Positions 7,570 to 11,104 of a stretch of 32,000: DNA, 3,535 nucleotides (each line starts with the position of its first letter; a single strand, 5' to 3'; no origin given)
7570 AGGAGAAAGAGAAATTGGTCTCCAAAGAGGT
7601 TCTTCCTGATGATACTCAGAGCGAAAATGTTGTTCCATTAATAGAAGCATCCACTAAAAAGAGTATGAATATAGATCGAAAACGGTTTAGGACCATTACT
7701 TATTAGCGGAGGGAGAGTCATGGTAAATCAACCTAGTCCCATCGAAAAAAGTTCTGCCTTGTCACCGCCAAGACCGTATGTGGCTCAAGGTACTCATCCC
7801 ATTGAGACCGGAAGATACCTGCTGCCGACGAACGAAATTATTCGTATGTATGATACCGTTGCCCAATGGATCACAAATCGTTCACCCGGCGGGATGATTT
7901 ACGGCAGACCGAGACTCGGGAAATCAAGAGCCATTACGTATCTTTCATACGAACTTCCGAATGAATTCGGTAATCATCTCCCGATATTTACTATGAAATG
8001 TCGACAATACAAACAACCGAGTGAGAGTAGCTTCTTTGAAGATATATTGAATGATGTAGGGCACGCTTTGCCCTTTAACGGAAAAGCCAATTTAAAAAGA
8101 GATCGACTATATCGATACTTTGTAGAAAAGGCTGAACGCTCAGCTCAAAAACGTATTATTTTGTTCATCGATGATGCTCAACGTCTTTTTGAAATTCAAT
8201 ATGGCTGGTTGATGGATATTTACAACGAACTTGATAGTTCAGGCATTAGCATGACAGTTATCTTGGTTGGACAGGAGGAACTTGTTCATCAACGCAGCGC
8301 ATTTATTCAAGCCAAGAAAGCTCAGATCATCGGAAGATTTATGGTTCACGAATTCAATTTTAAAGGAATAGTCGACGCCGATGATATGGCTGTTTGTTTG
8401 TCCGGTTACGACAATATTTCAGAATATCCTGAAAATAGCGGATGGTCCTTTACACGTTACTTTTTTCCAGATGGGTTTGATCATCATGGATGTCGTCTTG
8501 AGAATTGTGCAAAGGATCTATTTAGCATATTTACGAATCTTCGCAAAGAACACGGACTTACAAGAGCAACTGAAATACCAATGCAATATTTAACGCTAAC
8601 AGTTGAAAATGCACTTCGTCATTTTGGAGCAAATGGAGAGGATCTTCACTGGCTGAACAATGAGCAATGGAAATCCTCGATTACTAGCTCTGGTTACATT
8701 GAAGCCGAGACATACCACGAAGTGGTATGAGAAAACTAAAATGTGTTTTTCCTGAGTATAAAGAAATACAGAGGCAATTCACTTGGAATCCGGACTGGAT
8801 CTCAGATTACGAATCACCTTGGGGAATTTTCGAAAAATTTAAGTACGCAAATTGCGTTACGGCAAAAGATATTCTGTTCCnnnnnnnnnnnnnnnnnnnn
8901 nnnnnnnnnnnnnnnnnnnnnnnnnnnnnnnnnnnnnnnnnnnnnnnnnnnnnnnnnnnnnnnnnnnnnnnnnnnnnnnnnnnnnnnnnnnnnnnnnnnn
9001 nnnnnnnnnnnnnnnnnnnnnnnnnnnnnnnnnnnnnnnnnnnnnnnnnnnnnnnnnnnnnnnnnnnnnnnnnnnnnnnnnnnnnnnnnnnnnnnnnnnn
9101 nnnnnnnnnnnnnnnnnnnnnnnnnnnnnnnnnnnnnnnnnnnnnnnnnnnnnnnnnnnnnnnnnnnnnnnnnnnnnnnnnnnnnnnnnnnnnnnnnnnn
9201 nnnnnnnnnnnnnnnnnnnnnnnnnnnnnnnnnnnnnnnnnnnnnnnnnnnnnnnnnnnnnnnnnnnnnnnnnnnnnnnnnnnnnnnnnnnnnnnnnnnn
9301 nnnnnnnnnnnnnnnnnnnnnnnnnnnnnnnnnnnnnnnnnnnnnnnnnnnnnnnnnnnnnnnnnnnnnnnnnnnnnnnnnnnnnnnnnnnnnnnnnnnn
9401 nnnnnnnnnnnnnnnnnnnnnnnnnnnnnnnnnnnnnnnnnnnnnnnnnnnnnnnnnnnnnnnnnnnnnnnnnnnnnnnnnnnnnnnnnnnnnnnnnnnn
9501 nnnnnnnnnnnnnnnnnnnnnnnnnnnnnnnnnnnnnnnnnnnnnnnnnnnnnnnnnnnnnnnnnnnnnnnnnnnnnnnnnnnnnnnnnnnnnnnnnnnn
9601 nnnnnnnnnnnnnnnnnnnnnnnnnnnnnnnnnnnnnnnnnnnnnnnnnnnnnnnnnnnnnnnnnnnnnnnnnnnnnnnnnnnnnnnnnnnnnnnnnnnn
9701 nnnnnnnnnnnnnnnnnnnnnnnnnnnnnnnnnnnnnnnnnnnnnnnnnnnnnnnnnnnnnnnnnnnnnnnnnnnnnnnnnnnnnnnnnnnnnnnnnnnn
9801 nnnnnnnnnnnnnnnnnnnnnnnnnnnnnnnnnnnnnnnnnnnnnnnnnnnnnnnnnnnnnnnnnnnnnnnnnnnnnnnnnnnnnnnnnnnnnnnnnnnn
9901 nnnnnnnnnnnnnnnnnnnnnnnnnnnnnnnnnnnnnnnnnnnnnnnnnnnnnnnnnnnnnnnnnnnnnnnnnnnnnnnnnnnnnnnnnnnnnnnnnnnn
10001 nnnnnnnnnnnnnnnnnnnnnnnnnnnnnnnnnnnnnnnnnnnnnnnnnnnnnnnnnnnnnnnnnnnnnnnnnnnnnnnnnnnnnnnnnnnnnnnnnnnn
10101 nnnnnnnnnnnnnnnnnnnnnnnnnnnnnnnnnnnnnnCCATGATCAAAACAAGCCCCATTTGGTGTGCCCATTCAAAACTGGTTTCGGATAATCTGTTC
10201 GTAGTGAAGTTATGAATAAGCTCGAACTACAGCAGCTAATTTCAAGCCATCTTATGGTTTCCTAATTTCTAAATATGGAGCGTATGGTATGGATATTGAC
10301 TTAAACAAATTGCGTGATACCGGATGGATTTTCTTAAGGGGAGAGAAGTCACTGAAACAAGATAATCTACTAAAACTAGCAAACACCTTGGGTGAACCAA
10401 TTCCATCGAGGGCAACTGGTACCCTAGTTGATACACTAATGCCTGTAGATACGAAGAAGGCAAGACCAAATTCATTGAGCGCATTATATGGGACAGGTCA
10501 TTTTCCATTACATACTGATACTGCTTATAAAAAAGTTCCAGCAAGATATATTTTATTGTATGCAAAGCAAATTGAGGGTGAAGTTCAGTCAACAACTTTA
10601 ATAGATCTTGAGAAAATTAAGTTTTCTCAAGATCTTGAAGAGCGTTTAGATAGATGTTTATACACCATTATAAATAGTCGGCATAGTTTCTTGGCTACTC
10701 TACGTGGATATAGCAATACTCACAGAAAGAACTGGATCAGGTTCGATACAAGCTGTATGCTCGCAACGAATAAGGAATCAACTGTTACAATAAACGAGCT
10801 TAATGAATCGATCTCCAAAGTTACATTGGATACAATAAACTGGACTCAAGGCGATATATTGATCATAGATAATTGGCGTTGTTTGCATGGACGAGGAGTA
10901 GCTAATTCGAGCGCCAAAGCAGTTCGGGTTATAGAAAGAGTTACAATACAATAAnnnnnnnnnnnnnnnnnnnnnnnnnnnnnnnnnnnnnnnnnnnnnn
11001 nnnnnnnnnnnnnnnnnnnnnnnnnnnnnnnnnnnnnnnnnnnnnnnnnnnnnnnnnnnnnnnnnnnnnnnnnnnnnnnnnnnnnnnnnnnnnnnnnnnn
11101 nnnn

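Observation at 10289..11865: TauD/TfdA-like dioxygenase coupled to a HEPN-motif zinc-ribbon protein: unusual two-gene cargo operon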

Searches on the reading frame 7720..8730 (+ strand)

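Call 3: search_protein_families(library=pfam, proteins=[window:7720-8730:+], max_evalue=1)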
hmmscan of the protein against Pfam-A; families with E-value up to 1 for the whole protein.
window:7720-8730:+ (336 aa): 4 families
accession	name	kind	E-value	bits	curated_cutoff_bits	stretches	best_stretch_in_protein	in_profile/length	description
PF13401.12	AAA_22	-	8.4e-14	52.4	27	1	58-190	8-128/130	AAA domain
PF05621.17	TniB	-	0.00016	21.6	22.4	1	48-190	27-167/189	Bacterial TniB protein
PF01637.24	ATPase_2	-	0.00028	21.2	33.2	1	59-180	24-151/225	ATPase domain predominantly from Archaea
PF13191.12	AAA_16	-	0.0015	19.5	32.6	1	45-157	14-145/167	AAA ATPase domain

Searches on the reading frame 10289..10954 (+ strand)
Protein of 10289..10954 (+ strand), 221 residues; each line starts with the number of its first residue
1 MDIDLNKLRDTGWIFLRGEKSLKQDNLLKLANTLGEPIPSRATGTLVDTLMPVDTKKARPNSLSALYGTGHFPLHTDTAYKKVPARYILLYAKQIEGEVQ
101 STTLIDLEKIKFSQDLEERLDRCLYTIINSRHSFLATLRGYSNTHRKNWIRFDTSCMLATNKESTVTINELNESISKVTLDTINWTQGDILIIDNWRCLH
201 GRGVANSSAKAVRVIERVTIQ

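Call 3: search_protein_families(library=pfam, proteins=[window:10289-10954:+], max_evalue=1)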
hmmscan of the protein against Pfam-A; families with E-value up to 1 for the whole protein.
window:10289-10954:+ (221 aa): 2 families
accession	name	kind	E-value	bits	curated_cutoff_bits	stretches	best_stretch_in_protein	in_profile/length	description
PF02668.22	TauD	-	2.1e-14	54.5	27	2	8-126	34-153/267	Taurine catabolism dioxygenase TauD, TfdA family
PF08943.16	CsiD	-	0.087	12.5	27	1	144-208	215-280/294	CsiD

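Call 4: search_protein_families(library=padloc, proteins=[window:10289-10954:+], max_evalue=1)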
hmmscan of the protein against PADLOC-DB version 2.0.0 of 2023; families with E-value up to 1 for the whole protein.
window:10289-10954:+ (221 aa): 0 families

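Call 6: search_protein_families(library=ncbifam, proteins=[window:10289-10954:+], max_evalue=1)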
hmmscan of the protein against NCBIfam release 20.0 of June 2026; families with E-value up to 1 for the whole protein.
window:10289-10954:+ (221 aa): 8 families
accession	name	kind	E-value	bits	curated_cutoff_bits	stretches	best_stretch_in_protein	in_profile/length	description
NF041363.1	GntD_guanitoxin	equivalog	1.3e-11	44.4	345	2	145-202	245-303/341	guanitoxin biosynthesis L-enduracididine beta-hydroxylase GntD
NF043003.1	ClavSyn_CS1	equivalog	9.6e-09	35.2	450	1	60-203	117-270/312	clavaminate synthase Cs1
TIGR03946.1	viomycin_VioC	equivalog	6.5e-06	25.4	418.6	1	150-203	242-296/333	arginine beta-hydroxylase, Fe(II)/alpha-ketoglutarate-dependent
TIGR02409.1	carnitine_bodg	equivalog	9.4e-05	21.6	414.75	1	183-211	316-343/366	gamma-butyrobetaine dioxygenase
TIGR02410.1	carnitine_TMLD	equivalog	0.00012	21.8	268.3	1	175-203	302-335/362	trimethyllysine dioxygenase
NF049936.1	TriMthamethphnDioxTmpA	equivalog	0.0059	15.5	400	1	186-206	317-337/366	2-trimethylaminoethylphosphonate dioxygenase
NF002814.1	PRK02963.1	equivalog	0.02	14.1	333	1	156-207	243-295/311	glutarate dioxygenase GlaH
NF049937.1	CMthFAOxDecarbScoE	equivalog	0.05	12.7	400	0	170-219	235-282/295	(3R)-3-[(carboxymethyl)amino]fatty acid oxygenase/decarboxylase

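Call 8: find_homologous_proteins(query=window:10289-10954:+)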
Query window:10289-10954:+ (221 aa): 13 proteins with E <= 0.001 among 259 candidates.
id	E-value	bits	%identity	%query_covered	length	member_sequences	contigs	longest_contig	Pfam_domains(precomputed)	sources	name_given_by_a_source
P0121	2.3e-130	450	90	100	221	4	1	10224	PF02668.23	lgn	-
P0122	6.2e-112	390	80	100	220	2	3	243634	PF02668.23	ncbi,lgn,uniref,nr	ncbi:hypothetical protein ASG89_16110 [Paenibacillus sp. Soil766]|uniref:TauD/TfdA family dioxygenas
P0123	1.7e-41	160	42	95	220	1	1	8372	PF02668.23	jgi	jgi:alpha-ketoglutarate-dependent taurine dioxygenase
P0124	4.9e-41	159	39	90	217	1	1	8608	PF02668.23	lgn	-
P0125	2.9e-37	146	42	90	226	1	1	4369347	PF02668.23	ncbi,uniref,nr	ncbi:TauD/TfdA family dioxygenase [Guptibacillus hwajinpoensis]|uniref:TauD/TfdA family dioxygenase 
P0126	6.2e-37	145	39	99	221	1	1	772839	PF02668.23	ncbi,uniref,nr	ncbi:hypothetical protein D3P08_00225 [Paenibacillus nanensis]|uniref:TauD/TfdA-like domain-containi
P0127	1.1e-33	135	36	99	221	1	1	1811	PF02668.23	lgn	-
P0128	5.0e-26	110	33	90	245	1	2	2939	PF02668.23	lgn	-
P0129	3.2e-21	94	37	79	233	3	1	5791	PF02668.23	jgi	jgi:hypothetical protein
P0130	1.2e-16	79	34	89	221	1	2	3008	PF02668.23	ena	-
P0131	4.8e-16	77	29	86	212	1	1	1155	PF02668.23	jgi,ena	-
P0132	4.8e-11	61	29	89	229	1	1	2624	PF02668.23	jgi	jgi:L-asparagine oxygenase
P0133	3.4e-9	55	30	76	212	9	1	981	PF02668.23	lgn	-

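Call 29: find_homologous_proteins(query=A2, max_evalue=0.001)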
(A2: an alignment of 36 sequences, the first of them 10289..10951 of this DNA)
Query A2 (36 sequences) (221 aa, profile of the alignment): 1075 proteins with E <= 0.001 among 6024 candidates; the best 120 are listed.
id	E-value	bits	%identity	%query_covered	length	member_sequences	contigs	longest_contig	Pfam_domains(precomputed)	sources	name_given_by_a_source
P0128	5.2e-75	270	33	90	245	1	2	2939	PF02668.23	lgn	-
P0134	1.5e-74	268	37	97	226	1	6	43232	PF02668.23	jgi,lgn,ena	-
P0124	2.5e-73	264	39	90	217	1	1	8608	PF02668.23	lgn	-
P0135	3.5e-73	264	32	90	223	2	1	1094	PF02668.23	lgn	-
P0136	1.2e-71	259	35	97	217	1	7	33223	PF02668.23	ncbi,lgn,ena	-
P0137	9.0e-71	256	37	98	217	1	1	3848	PF02668.23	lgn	-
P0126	1.2e-70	255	39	99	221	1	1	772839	PF02668.23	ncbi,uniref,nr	ncbi:hypothetical protein D3P08_00225 [Paenibacillus nanensis]|uniref:TauD/TfdA-like domain-containi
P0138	9.3e-70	253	31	88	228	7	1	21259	PF02668.23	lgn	-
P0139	1.3e-69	252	39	99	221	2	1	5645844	PF02668.23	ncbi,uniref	ncbi:TauD/TfdA family dioxygenase [Brevibacillus agri]|uniref:TauD/TfdA family dioxygenase n=1 Tax=B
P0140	6.7e-69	250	37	98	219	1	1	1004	PF02668.23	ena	-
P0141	1.0e-68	249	37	99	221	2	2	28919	PF02668.23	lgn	-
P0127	1.4e-68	249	36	99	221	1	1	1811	PF02668.23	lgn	-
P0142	2.1e-68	248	38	99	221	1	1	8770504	PF02668.23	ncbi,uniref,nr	ncbi:TauD/TfdA family dioxygenase [Paenibacillus hamazuiensis]|uniref:TauD/TfdA family dioxygenase n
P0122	2.6e-68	248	80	100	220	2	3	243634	PF02668.23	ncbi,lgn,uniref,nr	ncbi:hypothetical protein ASG89_16110 [Paenibacillus sp. Soil766]|uniref:TauD/TfdA family dioxygenas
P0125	3.9e-68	247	42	90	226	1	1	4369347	PF02668.23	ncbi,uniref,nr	ncbi:TauD/TfdA family dioxygenase [Guptibacillus hwajinpoensis]|uniref:TauD/TfdA family dioxygenase 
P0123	6.9e-68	246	42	95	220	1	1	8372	PF02668.23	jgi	jgi:alpha-ketoglutarate-dependent taurine dioxygenase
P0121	8.2e-68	246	90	100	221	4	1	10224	PF02668.23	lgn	-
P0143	1.7e-67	245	36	99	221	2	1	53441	PF02668.23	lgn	-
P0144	5.6e-67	243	43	92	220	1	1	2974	PF02668.23,PF08943.17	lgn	-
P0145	1.2e-66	242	37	99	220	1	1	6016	PF02668.23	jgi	jgi:alpha-ketoglutarate-dependent taurine dioxygenase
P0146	2.4e-65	238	38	92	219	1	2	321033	PF02668.23,PF08943.17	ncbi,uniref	ncbi:TauD/TfdA family dioxygenase [Peribacillus butanolivorans]|uniref:TauD/TfdA family dioxygenase 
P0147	4.1e-65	237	36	100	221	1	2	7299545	PF02668.23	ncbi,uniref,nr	ncbi:TauD/TfdA family dioxygenase [Paenibacillus sp. DR312]|uniref:TauD/TfdA family dioxygenase n=1 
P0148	1.8e-64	235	40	99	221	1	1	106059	PF02668.23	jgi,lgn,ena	-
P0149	2.0e-64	235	36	99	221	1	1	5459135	PF02668.23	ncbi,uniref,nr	ncbi:TauD/TfdA family dioxygenase [Paenibacillus polymyxa]|uniref:TauD/TfdA family dioxygenase n=1 T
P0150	5.7e-64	234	35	97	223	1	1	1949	PF02668.23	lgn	-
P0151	1.6e-63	232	36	99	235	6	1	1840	PF02668.23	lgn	-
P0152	4.9e-63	231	36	88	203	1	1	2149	PF02668.23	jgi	jgi:alpha-ketoglutarate-dependent taurine dioxygenase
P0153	1.8e-62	229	38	91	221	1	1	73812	PF02668.23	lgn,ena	-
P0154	5.0e-62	227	31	87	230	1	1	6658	PF02668.23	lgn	-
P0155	5.8e-62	227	31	86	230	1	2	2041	PF02668.23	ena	-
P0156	1.2e-61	226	29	88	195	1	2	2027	PF02668.23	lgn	-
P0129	1.2e-61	226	37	79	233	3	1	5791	PF02668.23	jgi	jgi:hypothetical protein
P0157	8.1e-61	223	31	87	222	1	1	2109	PF02668.23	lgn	-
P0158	4.3e-60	221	40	98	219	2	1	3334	PF02668.23,PF08943.17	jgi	jgi:alpha-ketoglutarate-dependent taurine dioxygenase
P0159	2.0e-58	216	34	89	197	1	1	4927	PF02668.23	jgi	jgi:hypothetical protein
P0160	2.4e-58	215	33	97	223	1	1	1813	PF02668.23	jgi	jgi:hypothetical protein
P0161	3.8e-57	211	31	98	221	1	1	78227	PF02668.23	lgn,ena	-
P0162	5.5e-57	211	35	95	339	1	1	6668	PF02668.23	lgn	-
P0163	6.0e-57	211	42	89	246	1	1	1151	PF02668.23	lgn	-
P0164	2.3e-56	209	41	88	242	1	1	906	PF02668.23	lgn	-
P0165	7.0e-56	207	42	75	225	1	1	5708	PF02668.23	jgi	jgi:alpha-ketoglutarate-dependent taurine dioxygenase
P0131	8.8e-55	204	29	86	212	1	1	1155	PF02668.23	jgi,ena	-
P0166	1.6e-54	203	30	89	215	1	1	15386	PF02668.23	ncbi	ncbi:MAG: TauD/TfdA family dioxygenase [Litorimonas sp.]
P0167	1.2e-53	200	28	98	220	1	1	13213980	PF02668.23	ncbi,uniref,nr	ncbi:TauD/TfdA family dioxygenase [Archangium violaceum]|uniref:TauD/TfdA family dioxygenase n=1 Tax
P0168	2.1e-53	199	30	98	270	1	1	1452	PF02668.23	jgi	jgi:hypothetical protein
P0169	3.2e-51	192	29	96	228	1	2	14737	PF02668.23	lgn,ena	-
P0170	6.5e-51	191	31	97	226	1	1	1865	PF02668.23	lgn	-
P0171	6.6e-51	191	34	88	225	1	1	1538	PF02668.23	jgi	jgi:alpha-ketoglutarate-dependent taurine dioxygenase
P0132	9.5e-51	190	29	89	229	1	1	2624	PF02668.23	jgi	jgi:L-asparagine oxygenase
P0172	1.2e-50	190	31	96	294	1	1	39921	PF02668.23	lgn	-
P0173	1.5e-50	190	41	76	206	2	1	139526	PF02668.23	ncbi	-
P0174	1.7e-50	190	31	96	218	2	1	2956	PF02668.23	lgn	-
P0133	1.4e-49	187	30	76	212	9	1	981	PF02668.23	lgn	-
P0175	1.4e-49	187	33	96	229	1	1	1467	PF02668.23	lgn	-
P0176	1.8e-49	186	34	96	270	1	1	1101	PF02668.23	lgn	-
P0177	3.0e-49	185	33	97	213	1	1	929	PF02668.23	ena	-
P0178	3.0e-49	185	29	97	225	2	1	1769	PF02668.23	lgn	-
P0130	4.8e-49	185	34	89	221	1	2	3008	PF02668.23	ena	-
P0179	5.1e-49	185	29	95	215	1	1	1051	PF02668.23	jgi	jgi:alpha-ketoglutarate-dependent taurine dioxygenase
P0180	3.0e-48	182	33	82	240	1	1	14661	PF02668.23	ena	-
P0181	3.4e-48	182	32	97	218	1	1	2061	PF02668.23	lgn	-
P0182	1.0e-47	180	32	79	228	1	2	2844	PF02668.23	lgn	-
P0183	3.9e-47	179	33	72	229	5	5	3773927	PF02668.23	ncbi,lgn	-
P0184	6.9e-47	178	30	99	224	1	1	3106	PF02668.23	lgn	-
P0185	1.7e-46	177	32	98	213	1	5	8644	PF02668.23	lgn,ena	-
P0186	1.8e-46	176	30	84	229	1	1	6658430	PF02668.23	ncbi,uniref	ncbi:hypothetical protein AB3464_26550 [Pseudomonas asplenii]|uniref:hypothetical protein n=1 Tax=Ps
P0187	9.8e-46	174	37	79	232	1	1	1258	PF02668.23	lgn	-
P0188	4.1e-45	172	36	88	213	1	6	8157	PF02668.23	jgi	jgi:L-asparagine oxygenase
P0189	4.5e-45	172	35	90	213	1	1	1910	PF02668.23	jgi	jgi:alpha-ketoglutarate-dependent taurine dioxygenase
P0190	5.7e-45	171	31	98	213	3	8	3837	PF02668.23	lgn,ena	-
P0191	8.5e-45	171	30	92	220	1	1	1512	PF02668.23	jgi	jgi:L-asparagine oxygenase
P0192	1.6e-44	170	29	100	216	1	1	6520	PF02668.23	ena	-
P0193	1.9e-44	170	29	98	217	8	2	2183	PF02668.23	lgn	-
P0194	4.2e-44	169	28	98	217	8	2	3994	PF02668.23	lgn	-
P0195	6.1e-44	168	27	79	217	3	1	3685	PF02668.23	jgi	jgi:hypothetical protein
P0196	8.1e-44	168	29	98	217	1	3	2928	PF02668.23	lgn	-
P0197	8.4e-44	168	28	98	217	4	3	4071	PF02668.23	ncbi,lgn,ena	-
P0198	8.6e-44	168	30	95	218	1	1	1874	PF02668.23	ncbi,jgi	jgi:L-asparagine oxygenase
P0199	8.9e-44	168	34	97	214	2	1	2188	PF02668.23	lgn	-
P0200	9.3e-44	168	29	91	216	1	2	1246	PF02668.23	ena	-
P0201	1.0e-43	167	30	97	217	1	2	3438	PF02668.23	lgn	-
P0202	1.1e-43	167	34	94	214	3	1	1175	PF02668.23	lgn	-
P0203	1.4e-43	167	32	94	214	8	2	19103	PF02668.23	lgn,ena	-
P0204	1.6e-43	167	31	94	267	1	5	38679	PF02668.23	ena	-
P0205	1.9e-43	167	29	97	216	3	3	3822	PF02668.23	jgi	jgi:hypothetical protein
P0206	2.1e-43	166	31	98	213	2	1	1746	PF02668.23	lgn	-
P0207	2.4e-43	166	30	91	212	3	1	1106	PF02668.23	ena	-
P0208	2.5e-43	166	32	79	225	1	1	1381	PF02668.23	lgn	-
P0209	3.5e-43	166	32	88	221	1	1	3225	PF02668.23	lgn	-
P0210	3.5e-43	166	30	97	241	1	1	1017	PF02668.23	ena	-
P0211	4.5e-43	165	30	100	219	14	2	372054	PF02668.23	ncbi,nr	ncbi:hypothetical protein SDB63_11825 [Brucella sp. NBRC 113783]|nr:hypothetical protein [Brucella s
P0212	4.7e-43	165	27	90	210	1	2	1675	PF02668.23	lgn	-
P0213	5.4e-43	165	29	88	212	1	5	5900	PF02668.23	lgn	-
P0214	5.4e-43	165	29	97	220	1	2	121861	PF02668.23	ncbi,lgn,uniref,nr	ncbi:TauD/TfdA family dioxygenase [Hyphomonas atlantica]|uniref:TauD/TfdA-like domain-containing pro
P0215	8.8e-43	164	30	89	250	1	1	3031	PF02668.23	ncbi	-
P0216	1.2e-42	164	28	96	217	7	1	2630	PF02668.23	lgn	-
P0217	1.4e-42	164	30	79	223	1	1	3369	PF02668.23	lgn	-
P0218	1.8e-42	163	34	97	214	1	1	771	PF02668.23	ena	-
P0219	2.7e-42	163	31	89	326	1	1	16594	PF02668.23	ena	-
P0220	2.8e-42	163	28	97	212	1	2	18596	PF02668.23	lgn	-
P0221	3.3e-42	162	28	90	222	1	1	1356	PF02668.23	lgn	-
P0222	3.5e-42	162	31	79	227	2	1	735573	PF02668.23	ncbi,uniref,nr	ncbi:TauD/TfdA family dioxygenase [Pseudomonas shahriarae]|uniref:TauD/TfdA family dioxygenase n=1 T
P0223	3.9e-42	162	29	87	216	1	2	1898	PF02668.23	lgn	-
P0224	4.5e-42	162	29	99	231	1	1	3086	PF02668.23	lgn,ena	-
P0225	5.4e-42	162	26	97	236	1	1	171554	PF02668.23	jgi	jgi:hypothetical protein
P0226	6.3e-42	162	29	93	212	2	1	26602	PF02668.23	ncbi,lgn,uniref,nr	ncbi:TauD/TfdA family dioxygenase [Shewanella sp. SR44-3]|uniref:TauD/TfdA family dioxygenase n=1 Ta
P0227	7.0e-42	161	30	79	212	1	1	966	PF02668.23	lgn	-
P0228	7.1e-42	161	31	87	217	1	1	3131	PF02668.23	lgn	-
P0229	7.2e-42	161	28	95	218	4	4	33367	PF02668.23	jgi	jgi:hypothetical protein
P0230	7.2e-42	161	30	96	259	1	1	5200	PF02668.23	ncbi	-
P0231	7.9e-42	161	31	100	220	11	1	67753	PF02668.23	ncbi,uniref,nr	ncbi:TauD/TfdA family dioxygenase [Roseinatronobacter alkalisoli]|uniref:TauD/TfdA family dioxygenas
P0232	8.5e-42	161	28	97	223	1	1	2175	PF02668.23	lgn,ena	-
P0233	8.7e-42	161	29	90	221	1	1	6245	PF02668.23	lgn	-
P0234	9.2e-42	161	31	100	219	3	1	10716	PF02668.23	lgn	-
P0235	1.1e-41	161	31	79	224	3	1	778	PF02668.23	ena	-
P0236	1.5e-41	160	28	97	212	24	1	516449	PF02668.23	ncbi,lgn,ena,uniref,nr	ncbi:hypothetical protein AYI75_13985 [Shewanella algae]|uniref:TauD/TfdA family dioxygenase n=1 Tax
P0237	1.5e-41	160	28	95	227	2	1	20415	PF02668.23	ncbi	-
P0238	1.7e-41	160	29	97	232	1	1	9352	PF02668.23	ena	-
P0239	2.2e-41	160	31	95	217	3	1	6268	PF02668.23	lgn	-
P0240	2.3e-41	160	29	98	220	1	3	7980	PF02668.23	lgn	-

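Call 30: find_related_loci(query=A2, collection=metagenome_contigs, flank=5000)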
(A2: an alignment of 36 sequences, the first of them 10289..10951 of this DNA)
Query A2 (221 aa) in metagenome_contigs; peptide patterns used: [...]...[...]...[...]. (x = any residue, [..] = any of these).
600 stretches matched a pattern (row limit reached: there are more); 178 encode a relative of the query (tblastn E <= 1e-3); the best 80 are kept; 80 distinct loci.
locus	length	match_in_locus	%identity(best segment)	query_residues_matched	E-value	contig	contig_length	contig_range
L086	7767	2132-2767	36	5-221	1e-39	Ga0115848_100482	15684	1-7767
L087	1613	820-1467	35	6-220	2e-39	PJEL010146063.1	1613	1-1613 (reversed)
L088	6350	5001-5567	38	2-202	1e-38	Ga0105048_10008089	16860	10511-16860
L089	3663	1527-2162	36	4-220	1e-38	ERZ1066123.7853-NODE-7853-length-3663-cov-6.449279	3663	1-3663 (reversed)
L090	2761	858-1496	32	6-221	4e-37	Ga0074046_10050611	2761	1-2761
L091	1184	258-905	34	3-221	2e-37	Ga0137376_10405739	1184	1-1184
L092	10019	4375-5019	34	2-220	3e-36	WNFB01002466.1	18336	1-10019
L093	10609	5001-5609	33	3-206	6e-36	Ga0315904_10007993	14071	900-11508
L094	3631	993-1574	34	27-221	3e-35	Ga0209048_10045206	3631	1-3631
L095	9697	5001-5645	32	5-221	6e-34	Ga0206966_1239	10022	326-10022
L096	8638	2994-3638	32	5-221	6e-34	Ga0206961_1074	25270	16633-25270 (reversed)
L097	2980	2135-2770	31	6-220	2e-33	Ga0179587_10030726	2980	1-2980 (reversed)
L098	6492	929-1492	34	26-221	2e-33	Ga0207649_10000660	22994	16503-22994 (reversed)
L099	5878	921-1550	33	7-220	1e-33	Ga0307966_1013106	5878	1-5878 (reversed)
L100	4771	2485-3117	34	8-221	2e-33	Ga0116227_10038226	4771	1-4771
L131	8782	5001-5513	37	47-220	5e-26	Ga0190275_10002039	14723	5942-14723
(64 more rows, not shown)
